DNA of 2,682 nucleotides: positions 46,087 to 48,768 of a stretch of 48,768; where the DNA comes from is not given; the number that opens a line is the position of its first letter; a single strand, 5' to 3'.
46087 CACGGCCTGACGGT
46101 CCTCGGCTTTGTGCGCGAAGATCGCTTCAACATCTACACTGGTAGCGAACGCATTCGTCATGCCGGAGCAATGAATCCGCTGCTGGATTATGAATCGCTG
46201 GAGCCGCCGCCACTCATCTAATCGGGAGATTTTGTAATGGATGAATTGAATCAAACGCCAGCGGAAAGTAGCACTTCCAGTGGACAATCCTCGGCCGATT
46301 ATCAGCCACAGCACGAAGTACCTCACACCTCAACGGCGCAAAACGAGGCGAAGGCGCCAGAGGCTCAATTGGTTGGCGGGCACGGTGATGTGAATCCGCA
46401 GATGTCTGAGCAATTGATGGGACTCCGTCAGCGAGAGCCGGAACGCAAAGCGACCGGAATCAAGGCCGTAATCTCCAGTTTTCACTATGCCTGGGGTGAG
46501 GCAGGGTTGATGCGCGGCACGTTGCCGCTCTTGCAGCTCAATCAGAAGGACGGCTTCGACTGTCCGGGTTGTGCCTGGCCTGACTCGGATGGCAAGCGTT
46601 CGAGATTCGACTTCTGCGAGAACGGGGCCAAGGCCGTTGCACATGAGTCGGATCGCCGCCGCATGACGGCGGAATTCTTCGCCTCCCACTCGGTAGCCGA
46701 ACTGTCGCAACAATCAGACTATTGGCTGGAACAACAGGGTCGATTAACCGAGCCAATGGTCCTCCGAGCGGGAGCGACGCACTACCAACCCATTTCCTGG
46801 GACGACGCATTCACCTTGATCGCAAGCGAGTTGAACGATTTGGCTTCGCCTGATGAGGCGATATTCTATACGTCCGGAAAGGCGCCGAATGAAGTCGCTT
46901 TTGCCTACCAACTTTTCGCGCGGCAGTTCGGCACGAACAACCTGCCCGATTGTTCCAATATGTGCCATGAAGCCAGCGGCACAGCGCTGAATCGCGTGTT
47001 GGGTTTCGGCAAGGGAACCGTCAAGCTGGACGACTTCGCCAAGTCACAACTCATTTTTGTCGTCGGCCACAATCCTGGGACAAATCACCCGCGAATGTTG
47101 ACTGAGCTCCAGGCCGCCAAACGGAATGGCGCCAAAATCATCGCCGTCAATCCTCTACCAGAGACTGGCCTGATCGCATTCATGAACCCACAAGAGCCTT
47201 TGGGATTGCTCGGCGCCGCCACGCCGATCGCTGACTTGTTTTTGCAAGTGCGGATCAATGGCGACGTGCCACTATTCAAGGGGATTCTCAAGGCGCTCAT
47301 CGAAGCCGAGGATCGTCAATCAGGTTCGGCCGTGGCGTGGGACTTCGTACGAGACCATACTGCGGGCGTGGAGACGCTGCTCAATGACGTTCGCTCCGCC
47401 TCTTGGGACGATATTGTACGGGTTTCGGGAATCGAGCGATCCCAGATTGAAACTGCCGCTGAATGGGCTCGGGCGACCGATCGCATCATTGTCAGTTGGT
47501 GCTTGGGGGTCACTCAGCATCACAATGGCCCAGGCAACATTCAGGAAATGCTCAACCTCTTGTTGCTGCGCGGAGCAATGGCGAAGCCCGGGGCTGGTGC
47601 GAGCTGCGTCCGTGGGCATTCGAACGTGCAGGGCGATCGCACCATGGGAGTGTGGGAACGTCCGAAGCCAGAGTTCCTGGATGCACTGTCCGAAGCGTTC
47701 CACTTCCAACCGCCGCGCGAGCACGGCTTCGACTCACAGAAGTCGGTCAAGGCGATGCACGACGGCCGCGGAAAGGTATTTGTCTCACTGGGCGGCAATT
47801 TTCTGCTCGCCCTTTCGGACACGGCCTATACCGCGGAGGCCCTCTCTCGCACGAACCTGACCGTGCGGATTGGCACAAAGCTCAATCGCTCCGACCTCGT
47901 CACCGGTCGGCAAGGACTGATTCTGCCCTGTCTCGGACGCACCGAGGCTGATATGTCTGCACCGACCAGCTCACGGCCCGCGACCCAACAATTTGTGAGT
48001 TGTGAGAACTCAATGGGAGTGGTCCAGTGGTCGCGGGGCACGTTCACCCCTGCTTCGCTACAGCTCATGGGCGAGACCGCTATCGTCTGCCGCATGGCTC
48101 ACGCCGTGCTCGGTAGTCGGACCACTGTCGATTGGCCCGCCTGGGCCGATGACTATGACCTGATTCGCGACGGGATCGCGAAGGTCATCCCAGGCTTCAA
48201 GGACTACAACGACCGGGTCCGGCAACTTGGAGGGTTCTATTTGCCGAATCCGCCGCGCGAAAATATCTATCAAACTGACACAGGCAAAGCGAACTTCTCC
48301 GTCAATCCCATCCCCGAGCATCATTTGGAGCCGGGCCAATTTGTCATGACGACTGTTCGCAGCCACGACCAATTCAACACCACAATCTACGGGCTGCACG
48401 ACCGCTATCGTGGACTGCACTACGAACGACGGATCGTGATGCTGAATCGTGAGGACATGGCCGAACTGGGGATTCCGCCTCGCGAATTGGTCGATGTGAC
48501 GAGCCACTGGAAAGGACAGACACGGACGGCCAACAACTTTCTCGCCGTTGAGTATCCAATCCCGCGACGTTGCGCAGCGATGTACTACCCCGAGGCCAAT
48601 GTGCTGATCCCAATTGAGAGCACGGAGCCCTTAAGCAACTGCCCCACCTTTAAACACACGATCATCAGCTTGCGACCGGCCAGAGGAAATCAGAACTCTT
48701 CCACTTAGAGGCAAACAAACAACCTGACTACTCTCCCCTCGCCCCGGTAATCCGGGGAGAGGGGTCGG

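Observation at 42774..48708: Perfect sigma-54 promoter driving an exported oxalate decarboxylase / di-haem peroxidase / FdhD / YdeP-FdhF-like molybdoenzyme operon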

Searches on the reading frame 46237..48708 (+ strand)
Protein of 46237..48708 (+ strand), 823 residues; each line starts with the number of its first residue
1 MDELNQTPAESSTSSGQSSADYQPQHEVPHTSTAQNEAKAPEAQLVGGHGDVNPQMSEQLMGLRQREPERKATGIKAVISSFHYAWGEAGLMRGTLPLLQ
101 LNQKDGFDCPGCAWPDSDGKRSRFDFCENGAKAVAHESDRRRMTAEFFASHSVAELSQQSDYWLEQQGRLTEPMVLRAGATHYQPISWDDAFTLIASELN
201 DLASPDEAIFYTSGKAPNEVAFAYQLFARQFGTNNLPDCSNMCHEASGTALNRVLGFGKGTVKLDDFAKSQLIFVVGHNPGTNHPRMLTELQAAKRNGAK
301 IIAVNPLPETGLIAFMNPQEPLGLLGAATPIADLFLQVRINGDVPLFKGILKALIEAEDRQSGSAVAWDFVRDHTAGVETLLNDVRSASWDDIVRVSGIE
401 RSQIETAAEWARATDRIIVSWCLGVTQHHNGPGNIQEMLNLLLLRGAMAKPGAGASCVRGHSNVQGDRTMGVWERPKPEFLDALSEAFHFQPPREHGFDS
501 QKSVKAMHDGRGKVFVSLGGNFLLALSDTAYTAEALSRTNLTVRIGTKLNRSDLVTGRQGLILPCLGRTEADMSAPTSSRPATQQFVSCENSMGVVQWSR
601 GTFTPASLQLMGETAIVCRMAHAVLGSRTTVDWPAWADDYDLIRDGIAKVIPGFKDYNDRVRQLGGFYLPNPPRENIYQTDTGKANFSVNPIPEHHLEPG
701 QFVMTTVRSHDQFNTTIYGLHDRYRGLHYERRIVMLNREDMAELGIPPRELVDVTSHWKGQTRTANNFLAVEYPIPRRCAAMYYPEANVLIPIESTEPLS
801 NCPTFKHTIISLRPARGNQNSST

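Call 3: search_protein_families(library=pfam, proteins=[window:46237-48708:+])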
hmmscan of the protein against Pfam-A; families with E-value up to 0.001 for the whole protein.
window:46237-48708:+ (823 aa): 2 families
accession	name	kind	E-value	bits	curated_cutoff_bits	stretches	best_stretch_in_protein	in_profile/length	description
PF00384.28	Molybdopterin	-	2e-17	63.7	24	1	169-541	1-288/353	Molybdopterin oxidoreductase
PF01568.27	Molydop_binding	-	7.6e-11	42.5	26.8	1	702-808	1-109/110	Molydopterin dinucleotide binding domain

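Call 6: search_protein_families(library=ncbifam, proteins=[window:46237-48708:+])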
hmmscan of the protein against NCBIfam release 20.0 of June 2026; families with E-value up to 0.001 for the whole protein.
window:46237-48708:+ (823 aa): 17 families
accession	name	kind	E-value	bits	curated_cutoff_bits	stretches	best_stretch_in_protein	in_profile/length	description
TIGR01701.1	Fdhalpha-like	subfamily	1.1e-262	873.6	582.15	1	72-814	2-743/744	FdhF/YdeP family oxidoreductase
NF007406.0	PRK09939.1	equivalog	8.4e-203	675.6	1473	1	90-815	30-758/759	acid resistance putative oxidoreductase YdeP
TIGR01591.1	Fdh-alpha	equivalog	8.4e-67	225.7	666.25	1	165-810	49-670/672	formate dehydrogenase subunit alpha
NF047855.1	AssmNtatRedNasC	equivalog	4.5e-35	121.1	1100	1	166-471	74-359/708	assimilatory nitrate reductase catalytic subunit NasC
TIGR01553.1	formate-DH-alph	equivalog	1e-26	93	814.2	2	163-376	100-305/1009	formate dehydrogenase-N subunit alpha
NF041323.1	Nitr_red_NasA_Halo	equivalog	1.3e-24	86.7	1000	1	169-469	51-325/673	assimilatory nitrate reductase NasA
NF041513.1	formate_DH_Act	exception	2.1e-12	45.7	1400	2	237-307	180-250/1067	formate dehydrogenase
NF012032.0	PRK15488.1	equivalog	6.7e-12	44.2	694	1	166-430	95-337/759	thiosulfate reductase PhsA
TIGR02693.1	arsenite_ox_L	equivalog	1.3e-11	43.3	359.05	1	166-462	112-421/806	arsenate reductase (azurin) large subunit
NF010055.0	PRK13532.1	equivalog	2.2e-11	42.8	904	2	383-466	333-417/830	nitrate reductase catalytic subunit NapA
TIGR01973.1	NuoG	equivalog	4.2e-11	42.4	470.05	1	164-309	264-402/606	NADH-quinone oxidoreductase subunit NuoG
TIGR01706.1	NAPA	equivalog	2.2e-10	39.5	930.55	1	386-469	336-421/830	periplasmic nitrate reductase subunit alpha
TIGR02166.1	dmsA_ynfE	subfamily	5.8e-09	34.6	777.7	1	169-306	104-252/794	DMSO/selenate family reductase complex A subunit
TIGR03129.1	one_C_dehyd_B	equivalog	1e-06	27.6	327.8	0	165-289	41-157/421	formylmethanofuran dehydrogenase subunit B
TIGR03479.1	DMSO_red_II_alp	subfamily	2.8e-06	25.7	984.75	1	163-306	114-261/913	molybdopterin-dependent oxidoreductase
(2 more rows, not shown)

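Call 22: search_solved_structures(query=window:46237-48705:+, show_alignments=1, max_evalue=1e-10)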
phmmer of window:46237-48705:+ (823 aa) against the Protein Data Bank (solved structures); distinct sequences matched with E-value up to 1e-10: 26.
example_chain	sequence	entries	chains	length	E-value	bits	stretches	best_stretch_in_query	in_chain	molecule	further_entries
8rqz_C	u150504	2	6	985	2.4e-36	128.4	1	165-522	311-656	Probable oxidoreductase YjgC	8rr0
9gzq_A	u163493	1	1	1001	2.5e-36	128.3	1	165-522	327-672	Probable oxidoreductase YjgC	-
7qv7_S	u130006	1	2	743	1.1e-35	126.2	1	165-486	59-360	Hydrogen dependent carbon dioxide reductase subunit FdhF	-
9vap_A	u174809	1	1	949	3.1e-33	118.1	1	168-474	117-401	Formate dehydrogenase molybdopterin-binding subunit FdhA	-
9t1s_L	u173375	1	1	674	6.6e-33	117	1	164-475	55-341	formate dehydrogenase (coenzyme F420)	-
1aa6_A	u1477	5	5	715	5.2e-32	114.1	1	169-475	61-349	FORMATE DEHYDROGENASE H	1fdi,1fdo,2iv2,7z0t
7bkb_D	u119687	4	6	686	3.7e-30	108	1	166-307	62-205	Formate dehydrogenase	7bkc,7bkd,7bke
9wxb_B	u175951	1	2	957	2e-28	102.2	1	166-487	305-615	Formate dehydrogenase alpha subunit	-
6tg9_A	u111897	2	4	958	3.8e-27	98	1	165-542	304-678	Formate dehydrogenase subunit alpha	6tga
7vw6_A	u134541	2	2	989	4.7e-26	94.4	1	181-488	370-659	Formate dehydrogenase | Tungsten-containing formate dehydrogenase alpha subunit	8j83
7e5z_A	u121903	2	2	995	4.8e-26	94.3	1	181-488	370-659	Formate dehydrogenase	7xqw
2jio_A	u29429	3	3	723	1.8e-15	59.3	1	165-467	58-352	PERIPLASMIC NITRATE REDUCTASE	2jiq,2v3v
2jim_A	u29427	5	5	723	1.9e-15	59.3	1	165-467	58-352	PERIPLASMIC NITRATE REDUCTASE | PROTEIN (PERIPLASMIC NITRATE REDUCTASE)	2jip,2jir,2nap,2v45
9qm0_A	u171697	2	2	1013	3e-15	58.6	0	167-307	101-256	Formate dehydrogenase, alpha subunit, selenocysteine-containing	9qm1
9rjy_A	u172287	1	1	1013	3.7e-14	55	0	167-307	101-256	Formate dehydrogenase, alpha subunit, selenocysteine-containing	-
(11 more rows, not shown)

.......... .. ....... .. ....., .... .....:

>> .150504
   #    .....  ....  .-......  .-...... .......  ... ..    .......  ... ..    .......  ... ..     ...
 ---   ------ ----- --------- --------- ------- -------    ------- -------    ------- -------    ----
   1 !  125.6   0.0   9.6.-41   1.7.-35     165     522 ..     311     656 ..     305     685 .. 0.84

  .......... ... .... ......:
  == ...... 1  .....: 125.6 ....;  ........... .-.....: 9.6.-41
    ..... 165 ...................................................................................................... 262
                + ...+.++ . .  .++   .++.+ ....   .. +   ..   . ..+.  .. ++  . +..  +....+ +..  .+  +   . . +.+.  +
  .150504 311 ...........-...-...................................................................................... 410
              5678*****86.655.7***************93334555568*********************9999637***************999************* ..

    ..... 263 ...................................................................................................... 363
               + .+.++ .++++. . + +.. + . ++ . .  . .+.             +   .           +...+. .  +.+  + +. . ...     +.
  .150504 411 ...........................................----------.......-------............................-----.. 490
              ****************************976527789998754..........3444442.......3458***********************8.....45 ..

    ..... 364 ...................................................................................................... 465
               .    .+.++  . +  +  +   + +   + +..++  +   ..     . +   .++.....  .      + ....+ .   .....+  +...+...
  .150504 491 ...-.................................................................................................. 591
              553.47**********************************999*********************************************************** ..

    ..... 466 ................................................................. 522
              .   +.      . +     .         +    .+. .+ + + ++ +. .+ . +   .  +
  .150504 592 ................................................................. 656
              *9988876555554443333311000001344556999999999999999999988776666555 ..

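Call 57: find_homologous_proteins(query=window:46237-48705:+, max_evalue=1e-50)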
Query window:46237-48705:+ (823 aa): 8000 proteins with E <= 1e-50 among 8000 candidates; the best 120 are listed.
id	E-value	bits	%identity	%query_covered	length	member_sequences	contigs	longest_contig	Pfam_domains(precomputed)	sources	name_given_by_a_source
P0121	0.0e+0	1608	84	97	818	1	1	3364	PF00384.28,PF01568.28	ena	-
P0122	0.0e+0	1603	84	99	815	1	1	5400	PF00384.28,PF01568.28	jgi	jgi:molybdopterin-dependent oxidoreductase alpha subunit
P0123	0.0e+0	1600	83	98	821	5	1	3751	PF00384.28,PF01568.28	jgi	jgi:molybdopterin-dependent oxidoreductase alpha subunit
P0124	0.0e+0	1599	88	94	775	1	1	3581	PF00384.28,PF01568.28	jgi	jgi:molybdopterin-dependent oxidoreductase alpha subunit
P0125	0.0e+0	1593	84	97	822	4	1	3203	PF00384.28,PF01568.28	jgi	jgi:molybdopterin-dependent oxidoreductase alpha subunit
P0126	0.0e+0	1590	82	100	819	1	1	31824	PF00384.28,PF01568.28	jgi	jgi:molybdopterin-dependent oxidoreductase alpha subunit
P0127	0.0e+0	1589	83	98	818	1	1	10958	PF00384.28,PF01568.28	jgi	jgi:molybdopterin-dependent oxidoreductase alpha subunit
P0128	0.0e+0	1498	79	98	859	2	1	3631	PF00384.28,PF01568.28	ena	-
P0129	0.0e+0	1497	80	97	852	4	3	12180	PF00384.28,PF01568.28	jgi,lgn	-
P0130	0.0e+0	1492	79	97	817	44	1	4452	PF00384.28,PF01568.28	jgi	-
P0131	0.0e+0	1486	78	97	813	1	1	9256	PF00384.28,PF01568.28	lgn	-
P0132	0.0e+0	1475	79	97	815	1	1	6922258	PF00384.28,PF01568.28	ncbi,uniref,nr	ncbi:FdhF/YdeP family oxidoreductase [Lacipirellula parvula]|uniref:Molybdopterin oxidoreductase n=1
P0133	0.0e+0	1472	78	97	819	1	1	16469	PF00384.28,PF01568.28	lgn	-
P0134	0.0e+0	1468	80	93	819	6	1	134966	PF00384.28,PF01568.28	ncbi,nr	ncbi:MAG: FdhF/YdeP family oxidoreductase [Planctomycetaceae bacterium]|nr:FdhF/YdeP family oxidored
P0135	0.0e+0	1468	79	97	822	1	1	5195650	PF00384.28,PF01568.28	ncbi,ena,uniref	ncbi:FdhF/YdeP family oxidoreductase [Lacipirellula sp.]|uniref:FdhF/YdeP family oxidoreductase n=1 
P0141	0.0e+0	1420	83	87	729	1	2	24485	PF00384.28,PF01568.28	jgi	-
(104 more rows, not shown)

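Call 58: find_encoding_contigs(protein=P0126, flank=10000, max_places=3)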
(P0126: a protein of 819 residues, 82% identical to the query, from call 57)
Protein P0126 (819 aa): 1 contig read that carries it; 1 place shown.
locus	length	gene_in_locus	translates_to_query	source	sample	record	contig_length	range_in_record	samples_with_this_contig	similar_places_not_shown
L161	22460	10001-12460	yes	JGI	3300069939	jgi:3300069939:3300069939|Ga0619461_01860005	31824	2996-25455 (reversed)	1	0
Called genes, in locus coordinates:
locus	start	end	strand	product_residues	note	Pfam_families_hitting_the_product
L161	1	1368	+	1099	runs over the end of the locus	PF00873:ACR_tran, PF03176:MMPL (faint)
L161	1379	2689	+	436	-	PF25917:BSH_RND, PF25973:BSH_CzcB (weak), PF25954:Beta-barrel_RND_2, PF25967:RND-MFP_C (weak), PF25989:YknX_C (weak)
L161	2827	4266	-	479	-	PF00072:Response_reg, PF00158:Sigma54_activat, PF14532:Sigma54_activ_2, PF25601:AAA_lid_14, PF02954:HTH_8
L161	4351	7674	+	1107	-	PF13493:DUF4118, PF08447:PAS_3, PF00989:PAS, PF08447:PAS_3, PF08448:PAS_4, PF13426:PAS_9, PF00512:HisKA, PF02518:HATPase_c, +7 more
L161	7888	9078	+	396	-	PF00190:Cupin_1, PF14667:Polysacc_synt_C (faint), PF05899:Cupin_3 (faint), PF07883:Cupin_2, PF19480:DUF6016 (faint), PF00190:Cupin_1, PF07883:Cupin_2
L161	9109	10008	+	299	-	PF02634:FdhD-NarQ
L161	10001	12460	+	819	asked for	PF00384:Molybdopterin, PF01568:Molydop_binding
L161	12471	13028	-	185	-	PF01292:Ni_hydr_CYTB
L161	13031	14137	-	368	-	PF00199:Catalase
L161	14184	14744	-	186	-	PF02635:DsrE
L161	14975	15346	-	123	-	PF07883:Cupin_2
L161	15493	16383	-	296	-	PF03446:NAD_binding_2, PF03807:F420_oxidored (weak), PF14833:NAD_binding_11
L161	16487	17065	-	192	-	PF07883:Cupin_2 (faint)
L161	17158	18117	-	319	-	PF00248:Aldo_ket_red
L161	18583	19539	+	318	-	PF02915:Rubrerythrin, PF01988:VIT1 (weak)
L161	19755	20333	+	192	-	-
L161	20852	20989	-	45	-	-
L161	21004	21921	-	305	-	PF00561:Abhydrolase_1, PF12697:Abhydrolase_6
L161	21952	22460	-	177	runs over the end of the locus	PF13462:Thioredoxin_4, PF01323:DSBA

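Call 59: find_encoding_contigs(protein=P0127, flank=10000, max_places=3)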
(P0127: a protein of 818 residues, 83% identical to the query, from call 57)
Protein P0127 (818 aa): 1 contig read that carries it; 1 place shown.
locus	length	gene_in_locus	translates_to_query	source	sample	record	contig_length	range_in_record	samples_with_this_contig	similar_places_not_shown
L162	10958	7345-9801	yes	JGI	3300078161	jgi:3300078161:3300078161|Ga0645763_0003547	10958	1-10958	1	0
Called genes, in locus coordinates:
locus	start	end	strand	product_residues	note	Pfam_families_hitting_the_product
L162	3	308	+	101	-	?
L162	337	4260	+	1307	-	PF00672:HAMP, PF08447:PAS_3, PF08447:PAS_3, PF00989:PAS, PF08448:PAS_4, PF13426:PAS_9, PF08447:PAS_3, PF00512:HisKA, +5 more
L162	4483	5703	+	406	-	PF00190:Cupin_1, PF05899:Cupin_3 (faint), PF07883:Cupin_2, PF00190:Cupin_1, PF07883:Cupin_2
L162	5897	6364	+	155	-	PF07681:DoxX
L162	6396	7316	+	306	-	PF02634:FdhD-NarQ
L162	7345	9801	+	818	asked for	PF00384:Molybdopterin, PF01568:Molydop_binding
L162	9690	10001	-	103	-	-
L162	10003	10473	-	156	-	PF09900:DUF2127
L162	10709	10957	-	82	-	?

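Call 60: find_encoding_contigs(protein=P0134, flank=10000, max_places=3)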
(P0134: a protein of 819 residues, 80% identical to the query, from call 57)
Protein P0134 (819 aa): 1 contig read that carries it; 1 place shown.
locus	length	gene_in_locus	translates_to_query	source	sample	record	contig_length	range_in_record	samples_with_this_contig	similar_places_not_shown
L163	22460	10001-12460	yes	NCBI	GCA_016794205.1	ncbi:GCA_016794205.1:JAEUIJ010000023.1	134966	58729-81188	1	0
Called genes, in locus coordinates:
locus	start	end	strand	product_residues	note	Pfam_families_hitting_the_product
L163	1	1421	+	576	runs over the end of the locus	PF13229:Beta_helix (faint)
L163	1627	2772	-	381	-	PF05426:Alginate_lyase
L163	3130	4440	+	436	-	PF12715:Abhydrolase_7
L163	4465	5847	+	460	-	-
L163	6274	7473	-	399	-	-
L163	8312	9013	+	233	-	PF06912:DUF1275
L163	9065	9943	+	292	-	PF02634:FdhD-NarQ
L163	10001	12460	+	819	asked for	PF00384:Molybdopterin, PF01568:Molydop_binding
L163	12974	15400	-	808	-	PF04773:FecR (faint)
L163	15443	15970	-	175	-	PF04542:Sigma70_r2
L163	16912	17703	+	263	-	-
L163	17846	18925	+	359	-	-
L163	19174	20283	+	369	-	PF07963:N_methyl (weak), PF07596:SBP_bac_10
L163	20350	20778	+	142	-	-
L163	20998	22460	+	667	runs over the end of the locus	PF21167:DUF6851, PF22778:VCPO_2nd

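Call 65: find_encoding_contigs(protein=P0122, flank=10000, max_places=2)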
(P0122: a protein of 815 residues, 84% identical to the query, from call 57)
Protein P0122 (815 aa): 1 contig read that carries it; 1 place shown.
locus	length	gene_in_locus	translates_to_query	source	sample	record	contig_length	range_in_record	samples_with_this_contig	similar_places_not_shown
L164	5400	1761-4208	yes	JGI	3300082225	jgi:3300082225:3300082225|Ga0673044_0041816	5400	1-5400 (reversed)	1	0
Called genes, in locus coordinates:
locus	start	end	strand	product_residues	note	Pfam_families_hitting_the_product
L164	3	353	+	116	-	?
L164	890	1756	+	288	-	PF02634:FdhD-NarQ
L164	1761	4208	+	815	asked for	PF00384:Molybdopterin, PF01568:Molydop_binding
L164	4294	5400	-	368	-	?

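Call 66: find_encoding_contigs(protein=P0141, flank=10000, max_places=2)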
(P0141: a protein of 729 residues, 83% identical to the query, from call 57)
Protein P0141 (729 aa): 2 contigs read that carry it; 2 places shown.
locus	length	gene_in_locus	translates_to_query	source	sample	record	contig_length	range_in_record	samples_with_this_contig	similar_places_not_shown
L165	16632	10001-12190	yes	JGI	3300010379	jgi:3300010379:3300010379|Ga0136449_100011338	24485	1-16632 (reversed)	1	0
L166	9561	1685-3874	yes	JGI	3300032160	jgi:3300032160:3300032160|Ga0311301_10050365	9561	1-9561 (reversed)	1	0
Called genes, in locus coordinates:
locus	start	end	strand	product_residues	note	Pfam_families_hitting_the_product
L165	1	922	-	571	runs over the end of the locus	PF00069:Pkinase, PF07714:PK_Tyr_Ser-Thr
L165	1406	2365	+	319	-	PF00248:Aldo_ket_red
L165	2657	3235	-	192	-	PF03479:PCC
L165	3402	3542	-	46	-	-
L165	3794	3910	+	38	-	-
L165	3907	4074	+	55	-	-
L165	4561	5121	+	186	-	PF06912:DUF1275 (weak)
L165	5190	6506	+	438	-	PF02515:CoA_transf_3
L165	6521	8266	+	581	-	PF02776:TPP_enzyme_N, PF00205:TPP_enzyme_M, PF02775:TPP_enzyme_C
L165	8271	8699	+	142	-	PF00989:PAS, PF13188:PAS_8, PF08448:PAS_4, PF13426:PAS_9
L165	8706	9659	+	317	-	PF01515:PTA_PTB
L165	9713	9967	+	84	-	-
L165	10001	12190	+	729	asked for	PF00384:Molybdopterin, PF01568:Molydop_binding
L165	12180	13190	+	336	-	PF00248:Aldo_ket_red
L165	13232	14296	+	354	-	PF00248:Aldo_ket_red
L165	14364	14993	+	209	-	PF00206:Lyase_1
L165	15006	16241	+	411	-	PF25917:BSH_RND, PF25973:BSH_CzcB (weak), PF25876:HH_MFP_RND, PF25878:HH_AAEA_pHBA (weak), PF25944:Beta-barrel_RND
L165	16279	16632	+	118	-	?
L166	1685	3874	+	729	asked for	PF00384:Molybdopterin, PF01568:Molydop_binding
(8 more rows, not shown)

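Call 67: find_encoding_contigs(protein=P0129, flank=10000, max_places=2)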
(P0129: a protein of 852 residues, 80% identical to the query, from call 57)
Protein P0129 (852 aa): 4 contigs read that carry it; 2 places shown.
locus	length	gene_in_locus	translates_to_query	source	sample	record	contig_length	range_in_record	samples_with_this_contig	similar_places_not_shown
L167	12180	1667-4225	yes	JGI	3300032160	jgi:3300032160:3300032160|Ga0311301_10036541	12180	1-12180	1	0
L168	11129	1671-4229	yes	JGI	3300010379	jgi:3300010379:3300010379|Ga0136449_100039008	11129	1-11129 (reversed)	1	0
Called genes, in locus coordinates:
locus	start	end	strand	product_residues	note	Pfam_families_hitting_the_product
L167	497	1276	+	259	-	PF06912:DUF1275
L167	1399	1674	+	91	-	PF00873:ACR_tran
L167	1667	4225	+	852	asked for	PF00384:Molybdopterin, PF01568:Molydop_binding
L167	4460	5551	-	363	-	PF00248:Aldo_ket_red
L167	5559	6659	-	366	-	PF00248:Aldo_ket_red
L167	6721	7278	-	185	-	-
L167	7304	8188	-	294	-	PF03446:NAD_binding_2, PF03807:F420_oxidored, PF14833:NAD_binding_11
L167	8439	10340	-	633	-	PF22807:TrAA12, PF07995:GSDH (faint), PF00034:Cytochrom_C, PF13442:Cytochrome_CBB3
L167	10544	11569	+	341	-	PF00248:Aldo_ket_red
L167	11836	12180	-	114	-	?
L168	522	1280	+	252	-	PF06912:DUF1275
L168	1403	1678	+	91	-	PF00873:ACR_tran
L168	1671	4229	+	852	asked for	PF00384:Molybdopterin, PF01568:Molydop_binding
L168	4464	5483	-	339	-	PF00248:Aldo_ket_red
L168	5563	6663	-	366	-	PF00248:Aldo_ket_red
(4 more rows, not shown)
